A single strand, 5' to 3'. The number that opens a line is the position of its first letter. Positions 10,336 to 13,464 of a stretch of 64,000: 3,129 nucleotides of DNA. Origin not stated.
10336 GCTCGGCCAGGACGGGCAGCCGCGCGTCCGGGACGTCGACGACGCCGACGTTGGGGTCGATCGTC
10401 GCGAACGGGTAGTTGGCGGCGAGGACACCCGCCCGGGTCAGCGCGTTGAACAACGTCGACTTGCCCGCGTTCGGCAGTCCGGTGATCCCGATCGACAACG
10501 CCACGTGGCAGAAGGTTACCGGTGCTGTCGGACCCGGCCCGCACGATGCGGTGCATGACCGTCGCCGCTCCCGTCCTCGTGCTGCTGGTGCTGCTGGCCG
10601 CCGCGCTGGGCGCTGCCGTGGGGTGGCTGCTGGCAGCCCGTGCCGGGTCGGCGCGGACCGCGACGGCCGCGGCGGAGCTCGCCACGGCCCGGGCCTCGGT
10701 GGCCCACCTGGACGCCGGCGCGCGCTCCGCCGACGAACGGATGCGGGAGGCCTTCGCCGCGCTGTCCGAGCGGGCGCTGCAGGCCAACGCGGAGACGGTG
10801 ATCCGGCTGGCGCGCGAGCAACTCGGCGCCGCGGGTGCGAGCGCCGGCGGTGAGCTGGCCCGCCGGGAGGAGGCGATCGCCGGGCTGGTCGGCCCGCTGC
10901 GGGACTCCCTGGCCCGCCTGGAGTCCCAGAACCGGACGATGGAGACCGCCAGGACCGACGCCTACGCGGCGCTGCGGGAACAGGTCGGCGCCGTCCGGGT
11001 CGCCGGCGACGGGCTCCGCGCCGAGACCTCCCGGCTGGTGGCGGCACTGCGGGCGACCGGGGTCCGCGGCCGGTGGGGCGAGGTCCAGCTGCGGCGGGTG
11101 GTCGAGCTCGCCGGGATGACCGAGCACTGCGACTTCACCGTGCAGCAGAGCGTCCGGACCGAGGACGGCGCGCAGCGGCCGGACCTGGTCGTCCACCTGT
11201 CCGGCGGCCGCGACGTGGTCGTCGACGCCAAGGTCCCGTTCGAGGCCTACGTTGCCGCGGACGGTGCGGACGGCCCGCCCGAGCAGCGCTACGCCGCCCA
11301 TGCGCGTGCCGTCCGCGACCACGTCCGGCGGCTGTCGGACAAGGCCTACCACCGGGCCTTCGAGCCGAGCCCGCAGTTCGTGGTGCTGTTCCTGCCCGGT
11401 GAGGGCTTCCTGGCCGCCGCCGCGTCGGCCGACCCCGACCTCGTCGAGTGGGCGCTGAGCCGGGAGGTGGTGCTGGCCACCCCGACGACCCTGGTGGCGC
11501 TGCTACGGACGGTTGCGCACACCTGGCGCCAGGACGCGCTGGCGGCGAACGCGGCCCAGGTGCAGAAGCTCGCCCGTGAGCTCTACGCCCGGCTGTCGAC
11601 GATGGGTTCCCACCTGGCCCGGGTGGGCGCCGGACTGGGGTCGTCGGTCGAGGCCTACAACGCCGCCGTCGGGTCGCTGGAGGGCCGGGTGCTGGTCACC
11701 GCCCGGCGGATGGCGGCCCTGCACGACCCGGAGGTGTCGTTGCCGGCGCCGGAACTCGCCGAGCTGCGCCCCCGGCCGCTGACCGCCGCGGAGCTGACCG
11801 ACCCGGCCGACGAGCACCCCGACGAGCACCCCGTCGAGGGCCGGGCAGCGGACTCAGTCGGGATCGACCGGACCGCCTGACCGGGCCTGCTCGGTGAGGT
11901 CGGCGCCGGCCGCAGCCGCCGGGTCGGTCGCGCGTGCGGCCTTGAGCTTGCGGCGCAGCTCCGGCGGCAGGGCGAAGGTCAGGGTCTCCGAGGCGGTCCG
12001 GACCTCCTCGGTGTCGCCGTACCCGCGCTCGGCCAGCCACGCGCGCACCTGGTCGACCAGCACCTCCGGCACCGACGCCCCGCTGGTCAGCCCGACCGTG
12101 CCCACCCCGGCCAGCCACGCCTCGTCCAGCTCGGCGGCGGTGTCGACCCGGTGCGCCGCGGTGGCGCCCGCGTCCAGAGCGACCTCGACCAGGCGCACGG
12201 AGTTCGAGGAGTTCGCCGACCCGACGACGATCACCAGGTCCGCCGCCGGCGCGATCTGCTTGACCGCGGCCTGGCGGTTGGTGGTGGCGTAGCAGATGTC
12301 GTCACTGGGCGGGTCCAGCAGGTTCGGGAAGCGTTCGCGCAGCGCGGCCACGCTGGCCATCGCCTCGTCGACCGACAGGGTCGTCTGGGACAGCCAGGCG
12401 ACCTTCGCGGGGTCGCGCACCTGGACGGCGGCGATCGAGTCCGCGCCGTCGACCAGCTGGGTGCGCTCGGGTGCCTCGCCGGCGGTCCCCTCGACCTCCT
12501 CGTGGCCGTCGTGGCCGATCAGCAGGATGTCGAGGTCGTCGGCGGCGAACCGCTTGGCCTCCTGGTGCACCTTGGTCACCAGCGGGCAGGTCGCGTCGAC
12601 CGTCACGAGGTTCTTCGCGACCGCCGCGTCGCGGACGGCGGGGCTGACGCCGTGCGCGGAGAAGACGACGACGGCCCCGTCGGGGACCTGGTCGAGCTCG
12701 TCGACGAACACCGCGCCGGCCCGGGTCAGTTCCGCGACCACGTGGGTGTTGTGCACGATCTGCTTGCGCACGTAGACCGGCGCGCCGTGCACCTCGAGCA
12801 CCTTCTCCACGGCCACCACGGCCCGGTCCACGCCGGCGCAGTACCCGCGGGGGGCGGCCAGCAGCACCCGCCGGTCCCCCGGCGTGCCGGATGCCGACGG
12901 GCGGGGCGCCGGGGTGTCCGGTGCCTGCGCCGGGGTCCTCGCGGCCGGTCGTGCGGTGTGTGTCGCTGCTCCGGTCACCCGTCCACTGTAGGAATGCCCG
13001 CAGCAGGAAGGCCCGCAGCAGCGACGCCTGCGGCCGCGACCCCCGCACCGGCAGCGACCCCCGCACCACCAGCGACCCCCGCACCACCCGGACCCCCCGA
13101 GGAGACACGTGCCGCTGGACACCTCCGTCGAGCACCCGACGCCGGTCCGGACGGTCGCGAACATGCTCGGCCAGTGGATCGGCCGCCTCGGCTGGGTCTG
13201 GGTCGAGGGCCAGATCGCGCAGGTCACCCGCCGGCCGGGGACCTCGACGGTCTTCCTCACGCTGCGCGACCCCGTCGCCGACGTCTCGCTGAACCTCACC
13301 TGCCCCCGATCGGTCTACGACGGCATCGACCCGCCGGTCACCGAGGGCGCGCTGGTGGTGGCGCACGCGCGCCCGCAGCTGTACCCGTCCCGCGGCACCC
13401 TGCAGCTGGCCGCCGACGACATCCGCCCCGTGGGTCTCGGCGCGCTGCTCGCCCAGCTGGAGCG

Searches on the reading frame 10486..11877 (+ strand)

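Call 76: search_protein_families(library=pfam, proteins=[window:10486-11877:+], max_evalue=0.0001)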
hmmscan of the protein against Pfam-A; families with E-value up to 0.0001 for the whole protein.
window:10486-11877:+ (464 aa): 1 family
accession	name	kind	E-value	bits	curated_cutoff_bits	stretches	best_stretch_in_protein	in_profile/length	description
PF02646.22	RmuC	-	1.7e-89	300.2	26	1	130-413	2-285/291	RmuC family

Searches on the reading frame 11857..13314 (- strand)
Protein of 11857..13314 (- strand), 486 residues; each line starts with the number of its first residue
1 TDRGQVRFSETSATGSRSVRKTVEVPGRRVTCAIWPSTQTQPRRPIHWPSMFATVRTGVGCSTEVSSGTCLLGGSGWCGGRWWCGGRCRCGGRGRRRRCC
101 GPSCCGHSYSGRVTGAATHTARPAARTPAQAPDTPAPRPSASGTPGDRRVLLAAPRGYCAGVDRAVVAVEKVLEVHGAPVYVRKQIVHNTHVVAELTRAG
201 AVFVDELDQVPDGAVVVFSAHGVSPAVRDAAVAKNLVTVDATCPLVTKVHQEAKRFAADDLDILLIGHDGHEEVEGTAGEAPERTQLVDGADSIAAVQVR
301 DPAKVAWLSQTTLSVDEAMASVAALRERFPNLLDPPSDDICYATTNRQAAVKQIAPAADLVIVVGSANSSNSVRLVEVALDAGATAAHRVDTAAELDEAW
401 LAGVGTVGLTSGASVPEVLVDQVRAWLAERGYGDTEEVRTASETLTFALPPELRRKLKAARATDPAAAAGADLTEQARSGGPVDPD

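Call 76: search_protein_families(library=pfam, proteins=[window:11857-13314:-], max_evalue=0.0001)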
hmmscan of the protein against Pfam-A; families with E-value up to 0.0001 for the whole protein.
window:11857-13314:- (486 aa): 1 family
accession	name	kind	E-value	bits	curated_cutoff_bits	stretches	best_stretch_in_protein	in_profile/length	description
PF02401.23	LYTB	-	5.2e-89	298.5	24.5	1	150-427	1-266/267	LytB protein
